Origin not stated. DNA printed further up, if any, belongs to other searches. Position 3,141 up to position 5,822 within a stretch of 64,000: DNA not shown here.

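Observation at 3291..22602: Probable beta-1,2-glucan (cyclic glucan/OPG) utilisation locus in a Chloroflexota-like genome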

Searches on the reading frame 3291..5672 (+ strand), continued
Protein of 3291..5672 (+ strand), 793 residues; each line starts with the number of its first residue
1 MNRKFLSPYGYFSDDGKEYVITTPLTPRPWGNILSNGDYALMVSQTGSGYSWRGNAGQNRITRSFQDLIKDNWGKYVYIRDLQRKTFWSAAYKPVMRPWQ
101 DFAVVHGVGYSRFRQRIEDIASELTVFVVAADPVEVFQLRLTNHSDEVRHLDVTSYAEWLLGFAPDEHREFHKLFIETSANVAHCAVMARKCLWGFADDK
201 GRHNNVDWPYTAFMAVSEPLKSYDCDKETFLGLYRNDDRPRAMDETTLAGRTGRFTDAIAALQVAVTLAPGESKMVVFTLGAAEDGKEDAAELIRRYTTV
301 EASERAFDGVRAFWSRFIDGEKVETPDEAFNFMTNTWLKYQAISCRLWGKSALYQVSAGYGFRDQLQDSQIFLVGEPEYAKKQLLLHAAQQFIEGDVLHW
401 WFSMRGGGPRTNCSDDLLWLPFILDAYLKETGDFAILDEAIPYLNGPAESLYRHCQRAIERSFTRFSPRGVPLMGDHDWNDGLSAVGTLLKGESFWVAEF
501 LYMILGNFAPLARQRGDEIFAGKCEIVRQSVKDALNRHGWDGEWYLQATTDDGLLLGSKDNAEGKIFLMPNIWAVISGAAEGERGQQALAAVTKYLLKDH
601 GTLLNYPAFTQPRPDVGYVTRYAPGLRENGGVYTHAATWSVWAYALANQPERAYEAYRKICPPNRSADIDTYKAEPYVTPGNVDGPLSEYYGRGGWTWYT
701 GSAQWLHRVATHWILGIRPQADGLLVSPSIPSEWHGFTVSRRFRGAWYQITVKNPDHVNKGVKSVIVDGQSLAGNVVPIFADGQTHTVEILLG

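Call 37: search_solved_structures(query=window:3291-5672:+, max_evalue=1e-100, show_alignments=5)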
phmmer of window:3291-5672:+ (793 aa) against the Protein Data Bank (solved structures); distinct sequences matched with E-value up to 1e-100: 14.
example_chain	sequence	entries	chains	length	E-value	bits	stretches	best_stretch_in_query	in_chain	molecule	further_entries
8rf9_A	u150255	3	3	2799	4e-155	521.3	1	5-752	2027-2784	Cyclic beta 1-2 glucan synthetase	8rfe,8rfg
8rf0_A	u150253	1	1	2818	4.1e-155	521.2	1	5-752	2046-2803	Cyclic beta-(1,2)-glucan synthase NdvB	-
8ho9_A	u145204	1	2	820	5.8e-141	474.4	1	8-793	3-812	Cellobiose phosphorylase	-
8hob_A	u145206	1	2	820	9.6e-141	473.7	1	8-793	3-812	Cellobiose phosphorylase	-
3qde_A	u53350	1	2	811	5.5e-140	471.2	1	9-793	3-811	Cellobiose phosphorylase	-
8ho7_A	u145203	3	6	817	1.2e-139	470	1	9-792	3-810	Cellobiose phosphorylase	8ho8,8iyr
1v7v_A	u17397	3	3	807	3.1e-120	405.8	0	408-793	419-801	chitobiose phosphorylase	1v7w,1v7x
3s4c_A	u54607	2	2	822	4e-117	395.6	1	9-791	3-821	Lactose Phosphorylase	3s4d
8bou_A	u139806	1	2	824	2.6e-116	392.9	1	8-780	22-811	N,N'-diacetylchitobiose phosphorylase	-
3rrs_A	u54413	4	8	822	2.8e-116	392.8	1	9-791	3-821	Cellobiose phosphorylase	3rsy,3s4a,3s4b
2cqs_A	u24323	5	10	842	1.4e-108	367.3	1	8-790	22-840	Cellobiose Phosphorylase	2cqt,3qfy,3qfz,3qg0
3afj_A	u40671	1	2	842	1.9e-108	366.9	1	8-790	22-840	Cellobiose Phosphorylase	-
3act_A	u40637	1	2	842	1.4e-107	364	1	8-790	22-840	Cellobiose Phosphorylase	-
3acs_A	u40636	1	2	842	2e-107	363.5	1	8-790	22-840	Cellobiose Phosphorylase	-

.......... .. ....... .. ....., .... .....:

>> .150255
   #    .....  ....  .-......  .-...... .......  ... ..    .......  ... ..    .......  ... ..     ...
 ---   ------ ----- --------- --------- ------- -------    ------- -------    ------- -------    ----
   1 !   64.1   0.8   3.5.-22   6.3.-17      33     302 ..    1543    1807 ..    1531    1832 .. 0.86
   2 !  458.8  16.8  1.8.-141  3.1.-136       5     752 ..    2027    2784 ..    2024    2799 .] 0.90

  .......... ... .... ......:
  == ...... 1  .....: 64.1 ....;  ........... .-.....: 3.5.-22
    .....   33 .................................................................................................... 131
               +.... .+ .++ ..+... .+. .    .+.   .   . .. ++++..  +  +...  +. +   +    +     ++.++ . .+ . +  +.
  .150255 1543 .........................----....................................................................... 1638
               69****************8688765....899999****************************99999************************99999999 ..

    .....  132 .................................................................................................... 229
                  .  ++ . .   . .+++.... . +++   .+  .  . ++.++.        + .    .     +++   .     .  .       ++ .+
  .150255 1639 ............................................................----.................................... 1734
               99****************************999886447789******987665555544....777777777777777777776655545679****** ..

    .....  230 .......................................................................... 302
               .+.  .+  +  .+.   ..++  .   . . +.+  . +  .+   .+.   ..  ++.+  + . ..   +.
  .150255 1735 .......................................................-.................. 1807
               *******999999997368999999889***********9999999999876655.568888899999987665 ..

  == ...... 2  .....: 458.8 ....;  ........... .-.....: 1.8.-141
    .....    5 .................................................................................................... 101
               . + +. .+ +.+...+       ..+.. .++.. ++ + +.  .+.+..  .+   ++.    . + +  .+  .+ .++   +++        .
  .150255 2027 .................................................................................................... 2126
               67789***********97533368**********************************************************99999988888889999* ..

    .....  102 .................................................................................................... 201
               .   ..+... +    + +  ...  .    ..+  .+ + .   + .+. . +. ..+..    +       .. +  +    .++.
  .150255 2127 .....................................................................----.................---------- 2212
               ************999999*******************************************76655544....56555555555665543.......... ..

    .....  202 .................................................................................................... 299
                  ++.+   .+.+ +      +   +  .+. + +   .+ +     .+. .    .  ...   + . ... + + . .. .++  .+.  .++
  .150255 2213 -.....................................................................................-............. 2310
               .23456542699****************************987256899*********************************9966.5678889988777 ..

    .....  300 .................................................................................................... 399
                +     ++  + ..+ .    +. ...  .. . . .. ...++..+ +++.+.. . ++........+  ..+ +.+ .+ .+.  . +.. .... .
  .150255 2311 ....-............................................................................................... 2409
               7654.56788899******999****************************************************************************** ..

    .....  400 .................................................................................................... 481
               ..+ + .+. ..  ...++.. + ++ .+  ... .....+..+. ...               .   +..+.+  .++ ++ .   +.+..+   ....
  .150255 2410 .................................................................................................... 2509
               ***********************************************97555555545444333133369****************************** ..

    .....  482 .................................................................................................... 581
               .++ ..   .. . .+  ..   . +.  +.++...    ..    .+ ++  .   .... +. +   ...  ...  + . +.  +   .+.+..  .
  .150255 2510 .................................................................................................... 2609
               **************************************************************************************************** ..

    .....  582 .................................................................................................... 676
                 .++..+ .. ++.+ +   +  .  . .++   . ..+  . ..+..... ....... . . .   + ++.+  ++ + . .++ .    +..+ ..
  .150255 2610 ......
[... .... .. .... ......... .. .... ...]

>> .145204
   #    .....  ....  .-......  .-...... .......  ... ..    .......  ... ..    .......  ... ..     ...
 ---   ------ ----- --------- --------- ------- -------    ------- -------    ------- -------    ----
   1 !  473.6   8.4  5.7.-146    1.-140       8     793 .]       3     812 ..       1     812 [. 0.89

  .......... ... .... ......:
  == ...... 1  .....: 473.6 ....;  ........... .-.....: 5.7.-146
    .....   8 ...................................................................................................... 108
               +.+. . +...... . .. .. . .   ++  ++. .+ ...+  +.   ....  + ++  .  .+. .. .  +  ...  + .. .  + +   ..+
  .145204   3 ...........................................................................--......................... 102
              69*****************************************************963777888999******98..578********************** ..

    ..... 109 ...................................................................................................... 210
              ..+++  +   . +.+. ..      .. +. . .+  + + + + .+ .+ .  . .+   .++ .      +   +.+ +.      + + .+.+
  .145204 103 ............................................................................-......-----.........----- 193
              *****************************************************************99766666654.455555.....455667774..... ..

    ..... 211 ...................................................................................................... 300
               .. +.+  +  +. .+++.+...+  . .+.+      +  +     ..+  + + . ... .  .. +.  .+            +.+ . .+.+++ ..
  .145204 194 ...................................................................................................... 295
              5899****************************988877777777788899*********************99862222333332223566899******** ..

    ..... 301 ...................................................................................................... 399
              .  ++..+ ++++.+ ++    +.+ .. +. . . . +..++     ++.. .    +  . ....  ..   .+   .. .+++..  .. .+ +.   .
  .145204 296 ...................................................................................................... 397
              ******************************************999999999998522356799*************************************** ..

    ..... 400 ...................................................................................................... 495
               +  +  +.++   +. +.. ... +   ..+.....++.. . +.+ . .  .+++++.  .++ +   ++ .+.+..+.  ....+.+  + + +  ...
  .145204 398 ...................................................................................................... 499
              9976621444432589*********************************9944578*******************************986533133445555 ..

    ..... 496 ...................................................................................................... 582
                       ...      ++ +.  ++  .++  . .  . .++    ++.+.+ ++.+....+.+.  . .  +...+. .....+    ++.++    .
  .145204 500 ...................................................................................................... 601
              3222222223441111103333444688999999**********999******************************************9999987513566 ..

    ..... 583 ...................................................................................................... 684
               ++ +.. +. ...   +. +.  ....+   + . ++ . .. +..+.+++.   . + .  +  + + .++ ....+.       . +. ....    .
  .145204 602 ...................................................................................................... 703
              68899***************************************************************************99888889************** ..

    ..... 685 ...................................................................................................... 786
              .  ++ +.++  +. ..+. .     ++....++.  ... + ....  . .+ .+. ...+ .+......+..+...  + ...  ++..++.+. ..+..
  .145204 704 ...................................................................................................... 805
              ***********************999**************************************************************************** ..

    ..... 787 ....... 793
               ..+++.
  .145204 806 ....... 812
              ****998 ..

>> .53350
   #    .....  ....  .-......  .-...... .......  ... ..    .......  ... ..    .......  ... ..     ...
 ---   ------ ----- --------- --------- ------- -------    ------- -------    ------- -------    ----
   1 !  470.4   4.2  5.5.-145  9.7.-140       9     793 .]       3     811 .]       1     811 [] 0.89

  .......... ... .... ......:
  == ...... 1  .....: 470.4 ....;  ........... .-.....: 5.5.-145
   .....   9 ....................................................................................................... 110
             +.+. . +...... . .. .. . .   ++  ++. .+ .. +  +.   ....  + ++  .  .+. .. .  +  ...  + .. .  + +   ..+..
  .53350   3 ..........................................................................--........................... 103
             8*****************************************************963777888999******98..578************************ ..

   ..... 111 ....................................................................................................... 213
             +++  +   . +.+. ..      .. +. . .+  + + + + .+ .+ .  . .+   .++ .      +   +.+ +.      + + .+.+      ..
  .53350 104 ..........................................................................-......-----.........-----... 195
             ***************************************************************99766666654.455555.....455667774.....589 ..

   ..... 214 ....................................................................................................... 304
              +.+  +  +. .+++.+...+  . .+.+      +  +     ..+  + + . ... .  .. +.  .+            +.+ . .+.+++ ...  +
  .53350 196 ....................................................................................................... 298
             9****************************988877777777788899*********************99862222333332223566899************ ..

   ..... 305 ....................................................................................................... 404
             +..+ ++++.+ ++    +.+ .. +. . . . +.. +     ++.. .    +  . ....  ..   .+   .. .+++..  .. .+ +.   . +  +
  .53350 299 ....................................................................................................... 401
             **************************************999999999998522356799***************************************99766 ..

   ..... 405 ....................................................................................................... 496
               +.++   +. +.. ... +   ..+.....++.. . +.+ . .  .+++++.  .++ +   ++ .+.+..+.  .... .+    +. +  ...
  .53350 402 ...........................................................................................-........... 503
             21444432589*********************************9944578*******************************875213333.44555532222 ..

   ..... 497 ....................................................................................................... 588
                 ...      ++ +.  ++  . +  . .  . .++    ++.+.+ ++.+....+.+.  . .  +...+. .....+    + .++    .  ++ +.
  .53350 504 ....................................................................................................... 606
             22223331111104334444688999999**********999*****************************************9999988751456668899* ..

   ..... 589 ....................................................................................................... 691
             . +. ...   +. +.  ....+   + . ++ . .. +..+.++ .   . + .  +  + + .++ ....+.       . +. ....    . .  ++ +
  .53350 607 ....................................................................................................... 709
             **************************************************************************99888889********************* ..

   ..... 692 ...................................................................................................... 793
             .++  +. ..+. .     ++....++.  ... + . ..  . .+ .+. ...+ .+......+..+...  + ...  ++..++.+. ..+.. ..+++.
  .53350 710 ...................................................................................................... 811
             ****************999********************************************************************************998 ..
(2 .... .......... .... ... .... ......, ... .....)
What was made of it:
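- On GH94, cellobiose phosphorylase group: RDQLQD, and no insertion after DWNDG, as in Cgs (call 37).
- The active-site motifs differ from CBP (RDSNQD against RDQLQD; a CBP insertion after DWND is absent) and match Cgs (call 37).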

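Call 76: search_protein_families(library=ncbifam, proteins=[window:3291-5672:+], max_evalue=0.00001)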
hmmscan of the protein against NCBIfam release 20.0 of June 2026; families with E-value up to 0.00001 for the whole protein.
window:3291-5672:+ (793 aa): 0 families
